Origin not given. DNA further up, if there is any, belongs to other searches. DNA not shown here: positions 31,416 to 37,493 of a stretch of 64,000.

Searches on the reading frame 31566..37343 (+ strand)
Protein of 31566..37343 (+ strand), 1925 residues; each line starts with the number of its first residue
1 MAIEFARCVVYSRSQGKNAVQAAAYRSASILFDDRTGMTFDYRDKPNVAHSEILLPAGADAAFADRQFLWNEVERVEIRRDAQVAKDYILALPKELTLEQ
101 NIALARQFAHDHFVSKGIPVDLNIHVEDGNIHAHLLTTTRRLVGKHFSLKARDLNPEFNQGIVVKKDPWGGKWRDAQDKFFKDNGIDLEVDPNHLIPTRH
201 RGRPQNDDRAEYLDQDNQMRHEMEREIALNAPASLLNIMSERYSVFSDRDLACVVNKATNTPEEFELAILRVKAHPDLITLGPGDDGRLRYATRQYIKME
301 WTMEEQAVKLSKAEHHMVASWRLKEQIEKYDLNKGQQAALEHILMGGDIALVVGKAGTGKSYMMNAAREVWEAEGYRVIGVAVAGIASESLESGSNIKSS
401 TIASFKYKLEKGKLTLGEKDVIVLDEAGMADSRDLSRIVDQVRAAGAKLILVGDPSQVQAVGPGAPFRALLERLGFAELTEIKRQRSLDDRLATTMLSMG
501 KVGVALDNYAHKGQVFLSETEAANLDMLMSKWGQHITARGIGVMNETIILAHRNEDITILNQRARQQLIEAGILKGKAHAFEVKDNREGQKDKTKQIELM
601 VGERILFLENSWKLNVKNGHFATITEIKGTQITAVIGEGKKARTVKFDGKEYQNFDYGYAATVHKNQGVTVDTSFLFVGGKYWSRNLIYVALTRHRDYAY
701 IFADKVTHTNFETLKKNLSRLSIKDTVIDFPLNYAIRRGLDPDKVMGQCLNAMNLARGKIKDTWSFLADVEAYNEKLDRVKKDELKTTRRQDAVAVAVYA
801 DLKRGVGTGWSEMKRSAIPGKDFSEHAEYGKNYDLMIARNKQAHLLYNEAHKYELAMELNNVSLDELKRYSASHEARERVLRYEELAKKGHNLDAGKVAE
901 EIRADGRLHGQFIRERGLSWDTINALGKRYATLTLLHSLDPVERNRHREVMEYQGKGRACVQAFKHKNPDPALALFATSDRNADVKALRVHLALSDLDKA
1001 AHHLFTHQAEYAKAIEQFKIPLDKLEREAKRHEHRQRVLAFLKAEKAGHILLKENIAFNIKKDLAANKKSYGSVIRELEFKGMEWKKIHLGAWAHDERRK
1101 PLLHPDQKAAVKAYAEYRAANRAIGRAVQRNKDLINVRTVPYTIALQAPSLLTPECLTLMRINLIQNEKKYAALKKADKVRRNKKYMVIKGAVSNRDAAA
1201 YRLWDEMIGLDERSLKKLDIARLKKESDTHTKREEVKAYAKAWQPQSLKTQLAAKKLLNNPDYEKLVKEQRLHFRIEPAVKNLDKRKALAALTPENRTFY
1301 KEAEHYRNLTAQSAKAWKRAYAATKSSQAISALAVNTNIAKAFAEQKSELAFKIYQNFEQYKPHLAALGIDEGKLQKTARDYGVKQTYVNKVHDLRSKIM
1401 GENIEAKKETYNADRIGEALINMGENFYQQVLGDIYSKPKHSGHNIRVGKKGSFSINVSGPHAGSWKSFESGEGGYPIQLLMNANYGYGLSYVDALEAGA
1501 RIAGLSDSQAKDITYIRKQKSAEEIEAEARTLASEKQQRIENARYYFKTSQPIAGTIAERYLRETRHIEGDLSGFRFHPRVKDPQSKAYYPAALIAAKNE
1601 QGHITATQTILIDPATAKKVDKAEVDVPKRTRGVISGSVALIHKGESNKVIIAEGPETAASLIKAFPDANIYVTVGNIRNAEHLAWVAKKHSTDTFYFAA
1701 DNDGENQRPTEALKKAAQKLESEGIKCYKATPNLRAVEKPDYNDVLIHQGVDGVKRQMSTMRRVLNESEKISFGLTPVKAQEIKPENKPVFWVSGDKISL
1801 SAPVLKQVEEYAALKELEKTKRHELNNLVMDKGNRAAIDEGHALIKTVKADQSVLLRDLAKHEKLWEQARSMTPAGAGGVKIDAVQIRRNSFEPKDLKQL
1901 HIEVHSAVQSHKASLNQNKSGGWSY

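Call 5: search_protein_families(library=pfam, proteins=[window:31566-37343:+])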
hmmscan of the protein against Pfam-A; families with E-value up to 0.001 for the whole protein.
window:31566-37343:+ (1925 aa): 10 families
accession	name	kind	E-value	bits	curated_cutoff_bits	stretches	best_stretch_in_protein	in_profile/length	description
PF13604.12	AAA_30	-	2.7e-51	174.5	27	1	332-516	2-187/191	AAA domain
PF03389.21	MobA_MobL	-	1.8e-43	149.4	26.7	1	18-150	2-136/224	MobA/MobL family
PF23639.1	DUF7146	-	5.5e-18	65.7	27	1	1538-1639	2-102/105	Domain of unknown function (DUF7146)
PF13245.12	AAA_19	-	1.1e-13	51.9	25.1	1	337-463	2-134/134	AAA domain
PF13362.12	Toprim_3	-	6.1e-10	39.9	27.2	1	1650-1750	2-93/95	Toprim domain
PF05970.20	PIF1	-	2.5e-07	31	25.9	1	332-461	2-155/223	PIF1-like helicase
PF01443.25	Viral_helicase1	-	2.6e-07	31.1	21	0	645-702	172-227/228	Viral superfamily 1 RNA helicase core domain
PF01751.28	Toprim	-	1.2e-05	25.8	23.1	1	1650-1718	2-81/96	Toprim domain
PF13538.12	UvrD_C_2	-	0.00053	20.2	27.4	0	657-701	1-51/52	UvrD-like helicase C-terminal domain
PF07057.17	TraI_C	-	0.00054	20.3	27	0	1537-1673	11-136/154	DNA helicase TraI, C-terminal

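Call 40: search_protein_families(library=ncbifam, proteins=[window:31566-37343:+], max_evalue=0.01)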
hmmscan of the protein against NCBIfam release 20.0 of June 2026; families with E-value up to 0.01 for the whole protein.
window:31566-37343:+ (1925 aa): 9 families
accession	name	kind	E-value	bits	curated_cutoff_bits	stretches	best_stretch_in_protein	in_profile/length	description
TIGR02768.1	TraA_Ti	equivalog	4.2e-215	716.4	590.45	1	1-739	1-751/751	Ti-type conjugative transfer relaxase TraA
NF010464.0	PRK13889.1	subfamily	2.9e-170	568.3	1015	1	1-906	1-902/992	conjugal transfer relaxase TraA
NF010402.0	PRK13826.1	subfamily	6.1e-143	478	1317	1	1-765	1-797/1102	Dtr system oriT relaxase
TIGR02760.1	TraI_TIGR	equivalog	3.8e-62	210.3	929.85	3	1410-1760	1554-1879/1960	conjugative transfer relaxase/helicase TraI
NF041496.1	MobQ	equivalog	2.4e-49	167.8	200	1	5-191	5-190/197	MobQ family relaxase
TIGR01448.2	helicase_RecD2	equivalog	6.7e-35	120.4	500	1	291-705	270-690/713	SF1B family DNA helicase RecD2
TIGR01447.1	recD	equivalog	1.3e-17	63.7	310.15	2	592-709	462-580/597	exodeoxyribonuclease V subunit alpha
NF010263.0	PRK13709.1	equivalog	1.6e-14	52.2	2212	1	330-508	967-1154/1752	conjugative transfer relaxase/helicase TraI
NF011300.0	PRK14712.1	equivalog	9.7e-11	39.6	2486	1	332-470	836-982/1623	conjugative transfer relaxase/helicase TraI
